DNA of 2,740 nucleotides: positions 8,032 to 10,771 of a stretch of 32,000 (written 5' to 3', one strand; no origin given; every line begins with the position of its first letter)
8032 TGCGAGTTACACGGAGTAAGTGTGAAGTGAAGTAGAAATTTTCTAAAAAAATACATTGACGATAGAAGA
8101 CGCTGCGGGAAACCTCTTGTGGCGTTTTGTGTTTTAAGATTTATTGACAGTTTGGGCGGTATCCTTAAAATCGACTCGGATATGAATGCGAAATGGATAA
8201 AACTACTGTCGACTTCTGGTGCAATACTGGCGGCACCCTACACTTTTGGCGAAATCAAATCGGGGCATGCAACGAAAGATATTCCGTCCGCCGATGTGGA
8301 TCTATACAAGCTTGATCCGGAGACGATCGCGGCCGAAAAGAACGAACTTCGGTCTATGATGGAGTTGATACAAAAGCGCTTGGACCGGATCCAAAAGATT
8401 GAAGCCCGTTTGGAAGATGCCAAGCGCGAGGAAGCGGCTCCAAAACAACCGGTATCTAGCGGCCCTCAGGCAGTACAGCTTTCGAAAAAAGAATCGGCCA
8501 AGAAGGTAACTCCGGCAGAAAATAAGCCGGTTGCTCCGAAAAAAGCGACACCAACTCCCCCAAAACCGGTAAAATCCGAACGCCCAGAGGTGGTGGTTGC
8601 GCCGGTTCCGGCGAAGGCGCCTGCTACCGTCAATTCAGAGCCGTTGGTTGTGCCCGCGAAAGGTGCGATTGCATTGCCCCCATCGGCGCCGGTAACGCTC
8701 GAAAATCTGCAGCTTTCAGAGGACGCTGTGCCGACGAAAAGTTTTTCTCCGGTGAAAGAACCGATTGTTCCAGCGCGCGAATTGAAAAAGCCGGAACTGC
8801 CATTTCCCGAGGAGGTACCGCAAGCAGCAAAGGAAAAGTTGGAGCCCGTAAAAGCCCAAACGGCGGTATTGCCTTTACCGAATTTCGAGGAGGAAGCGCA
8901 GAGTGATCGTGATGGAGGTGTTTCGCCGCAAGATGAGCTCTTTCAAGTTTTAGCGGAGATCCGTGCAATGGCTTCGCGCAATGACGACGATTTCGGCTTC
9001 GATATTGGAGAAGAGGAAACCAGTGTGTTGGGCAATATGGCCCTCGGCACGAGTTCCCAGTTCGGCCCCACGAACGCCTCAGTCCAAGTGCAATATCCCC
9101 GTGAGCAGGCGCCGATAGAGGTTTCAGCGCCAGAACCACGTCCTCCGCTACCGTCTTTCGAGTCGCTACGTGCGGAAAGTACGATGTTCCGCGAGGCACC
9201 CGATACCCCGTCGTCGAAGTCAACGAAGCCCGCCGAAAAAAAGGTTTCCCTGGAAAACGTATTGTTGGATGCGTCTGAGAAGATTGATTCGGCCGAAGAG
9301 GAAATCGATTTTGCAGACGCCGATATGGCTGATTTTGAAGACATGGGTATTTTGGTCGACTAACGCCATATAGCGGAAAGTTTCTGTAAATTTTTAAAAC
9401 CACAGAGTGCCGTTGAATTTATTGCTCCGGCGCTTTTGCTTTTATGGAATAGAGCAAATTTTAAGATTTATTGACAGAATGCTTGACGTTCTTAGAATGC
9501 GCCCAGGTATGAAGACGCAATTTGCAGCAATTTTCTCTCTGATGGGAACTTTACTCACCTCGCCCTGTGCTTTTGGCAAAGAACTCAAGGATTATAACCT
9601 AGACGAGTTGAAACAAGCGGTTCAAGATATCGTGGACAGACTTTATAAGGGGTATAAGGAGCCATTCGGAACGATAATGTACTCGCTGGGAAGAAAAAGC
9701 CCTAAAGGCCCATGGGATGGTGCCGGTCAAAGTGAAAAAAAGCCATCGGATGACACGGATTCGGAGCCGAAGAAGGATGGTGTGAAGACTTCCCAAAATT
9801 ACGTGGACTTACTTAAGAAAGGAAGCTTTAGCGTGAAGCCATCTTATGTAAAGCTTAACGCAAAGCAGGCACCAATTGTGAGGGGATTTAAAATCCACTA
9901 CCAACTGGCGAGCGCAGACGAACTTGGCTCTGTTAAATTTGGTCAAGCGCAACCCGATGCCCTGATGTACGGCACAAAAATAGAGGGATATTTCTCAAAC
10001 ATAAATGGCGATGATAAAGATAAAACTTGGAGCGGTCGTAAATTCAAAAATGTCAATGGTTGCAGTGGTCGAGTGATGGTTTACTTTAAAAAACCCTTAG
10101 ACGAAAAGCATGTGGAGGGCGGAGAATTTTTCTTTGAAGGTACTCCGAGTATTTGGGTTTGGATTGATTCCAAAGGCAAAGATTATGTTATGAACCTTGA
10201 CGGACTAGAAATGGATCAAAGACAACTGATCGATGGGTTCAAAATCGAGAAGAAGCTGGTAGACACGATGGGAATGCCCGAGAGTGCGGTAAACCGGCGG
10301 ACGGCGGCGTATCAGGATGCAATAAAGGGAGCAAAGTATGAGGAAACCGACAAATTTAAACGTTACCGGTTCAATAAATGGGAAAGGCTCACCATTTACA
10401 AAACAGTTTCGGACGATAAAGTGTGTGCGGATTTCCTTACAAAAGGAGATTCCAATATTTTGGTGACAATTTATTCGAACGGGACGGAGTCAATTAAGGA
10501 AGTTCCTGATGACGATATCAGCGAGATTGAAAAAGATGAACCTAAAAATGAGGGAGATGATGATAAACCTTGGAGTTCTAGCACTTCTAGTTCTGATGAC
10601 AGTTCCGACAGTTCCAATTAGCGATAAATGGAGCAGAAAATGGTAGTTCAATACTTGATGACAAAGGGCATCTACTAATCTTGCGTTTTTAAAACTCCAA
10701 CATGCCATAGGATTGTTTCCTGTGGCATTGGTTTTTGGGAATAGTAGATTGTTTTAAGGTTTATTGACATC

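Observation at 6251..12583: Tandem array of five genes sharing one terminator-promoter-leader module but carrying unrelated secreted payloads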

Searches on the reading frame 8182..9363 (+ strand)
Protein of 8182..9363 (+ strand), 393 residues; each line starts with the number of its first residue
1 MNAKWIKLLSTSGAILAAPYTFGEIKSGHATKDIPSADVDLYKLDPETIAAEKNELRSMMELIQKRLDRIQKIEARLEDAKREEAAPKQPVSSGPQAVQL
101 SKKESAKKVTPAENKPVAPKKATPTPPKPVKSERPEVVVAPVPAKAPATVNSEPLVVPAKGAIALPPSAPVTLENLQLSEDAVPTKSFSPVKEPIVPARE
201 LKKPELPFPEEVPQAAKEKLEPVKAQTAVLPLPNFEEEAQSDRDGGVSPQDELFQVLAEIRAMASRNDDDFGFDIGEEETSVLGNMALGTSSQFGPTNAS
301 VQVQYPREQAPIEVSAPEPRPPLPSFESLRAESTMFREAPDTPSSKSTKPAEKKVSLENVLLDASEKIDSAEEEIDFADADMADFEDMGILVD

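Call 5: search_protein_families(library=pfam, proteins=[window:8182-9363:+], max_evalue=1)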
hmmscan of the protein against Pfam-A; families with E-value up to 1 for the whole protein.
window:8182-9363:+ (393 aa): 1 family
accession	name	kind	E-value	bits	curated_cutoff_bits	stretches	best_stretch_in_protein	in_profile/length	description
PF18719.7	ArlS_N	-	0.16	12.6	27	1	50-133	7-89/140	ArlS sensor domain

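Call 47: search_protein_families(library=ncbifam, proteins=[window:8182-9363:+], max_evalue=0.01)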
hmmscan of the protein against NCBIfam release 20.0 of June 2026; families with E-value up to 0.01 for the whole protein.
window:8182-9363:+ (393 aa): 0 families

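Call 79: search_protein_families(library=phrogs, proteins=[window:8182-9363:+], max_evalue=0.001)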
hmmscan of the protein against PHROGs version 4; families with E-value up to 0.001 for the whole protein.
window:8182-9363:+ (393 aa): 0 families

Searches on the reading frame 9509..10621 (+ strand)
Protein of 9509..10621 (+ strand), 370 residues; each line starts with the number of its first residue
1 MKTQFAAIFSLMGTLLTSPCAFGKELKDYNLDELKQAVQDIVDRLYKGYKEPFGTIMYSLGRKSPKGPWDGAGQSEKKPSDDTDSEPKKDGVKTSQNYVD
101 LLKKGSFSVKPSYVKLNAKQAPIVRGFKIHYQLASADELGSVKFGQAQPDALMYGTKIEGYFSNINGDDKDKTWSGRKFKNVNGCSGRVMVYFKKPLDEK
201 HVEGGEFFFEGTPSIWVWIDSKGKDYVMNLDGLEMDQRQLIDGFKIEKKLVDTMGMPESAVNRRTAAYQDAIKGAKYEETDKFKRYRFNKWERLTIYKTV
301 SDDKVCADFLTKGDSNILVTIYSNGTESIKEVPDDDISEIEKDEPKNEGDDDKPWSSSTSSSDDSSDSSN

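Call 5: search_protein_families(library=pfam, proteins=[window:9509-10621:+], max_evalue=1)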
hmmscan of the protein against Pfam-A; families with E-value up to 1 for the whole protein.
window:9509-10621:+ (370 aa): 1 family
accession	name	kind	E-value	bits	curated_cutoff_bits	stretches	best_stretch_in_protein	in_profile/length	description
PF04256.18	DUF434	-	0.1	12.7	27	1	285-307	29-51/56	Protein of unknown function (DUF434)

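Call 9: find_encoding_contigs(protein=window:9509-10621:+, flank=10000, max_places=6)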
Protein window:9509-10621:+ (370 aa): no gene with exactly this product is on record in the collection.

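Call 13: find_homologous_proteins(query=window:9509-10621:+)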
Query window:9509-10621:+ (370 aa): 1 proteins with E <= 0.001 among 2275 candidates.
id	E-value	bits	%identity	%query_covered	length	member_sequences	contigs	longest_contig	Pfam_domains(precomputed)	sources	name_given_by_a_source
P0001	4.8e-247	837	100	100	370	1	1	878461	-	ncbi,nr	ncbi:MAG: hypothetical protein LW808_002315 [Verrucomicrobiota bacterium]|nr:MAG: hypothetical prote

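Call 14: find_encoding_contigs(protein=P0001, flank=10000, max_places=3)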
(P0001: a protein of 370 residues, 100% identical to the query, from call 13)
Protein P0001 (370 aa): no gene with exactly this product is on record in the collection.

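Call 47: search_protein_families(library=ncbifam, proteins=[window:9509-10621:+], max_evalue=0.01)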
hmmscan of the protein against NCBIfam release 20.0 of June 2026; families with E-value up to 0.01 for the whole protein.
window:9509-10621:+ (370 aa): 0 families

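Call 51: predict_structure(protein=window:9509-10621:+)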
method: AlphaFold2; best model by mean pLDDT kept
length: 370 residues; sequences in the alignment: 1
mean_pLDDT: 32.7   pTM: 0.17
mean pLDDT of the five models: 32.7, 30.4, 26.7, 26.5, 25.5
residues with pLDDT >= 90: 0; 70-90: 0; 50-70: 12; < 50: 358
segments of 3 or more residues with pLDDT < 50: 1-8, 13-29, 36-353, 355-361
pLDDT, mean of each block of 10 residues (from residue 1): 41 44 46 48 44 29 31 31 35 35 29 24 25 26 27 26 28 28 27 29 27 26 27 27 28 33 39 38 35 30 26 29 26 33 37 44 51
secondary structure, 60 per line:
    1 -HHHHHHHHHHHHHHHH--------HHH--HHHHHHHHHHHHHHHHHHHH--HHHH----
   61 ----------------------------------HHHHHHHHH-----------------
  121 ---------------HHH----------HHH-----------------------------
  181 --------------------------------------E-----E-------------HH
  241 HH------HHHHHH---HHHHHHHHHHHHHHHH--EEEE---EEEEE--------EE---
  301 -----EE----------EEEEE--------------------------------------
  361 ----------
elements in order: H2-17 H31-50 H53-56 H95-103 H239-242 H249-254 H258-273 E276-279 E283-287 E318-322

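Call 64: search_solved_structures(query=window:9509-10621:+, max_evalue=1)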
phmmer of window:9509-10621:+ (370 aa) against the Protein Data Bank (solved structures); distinct sequences matched with E-value up to 1: 0.

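Call 79: search_protein_families(library=phrogs, proteins=[window:9509-10621:+], max_evalue=0.001)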
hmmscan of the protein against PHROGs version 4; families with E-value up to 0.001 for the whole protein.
window:9509-10621:+ (370 aa): 0 families
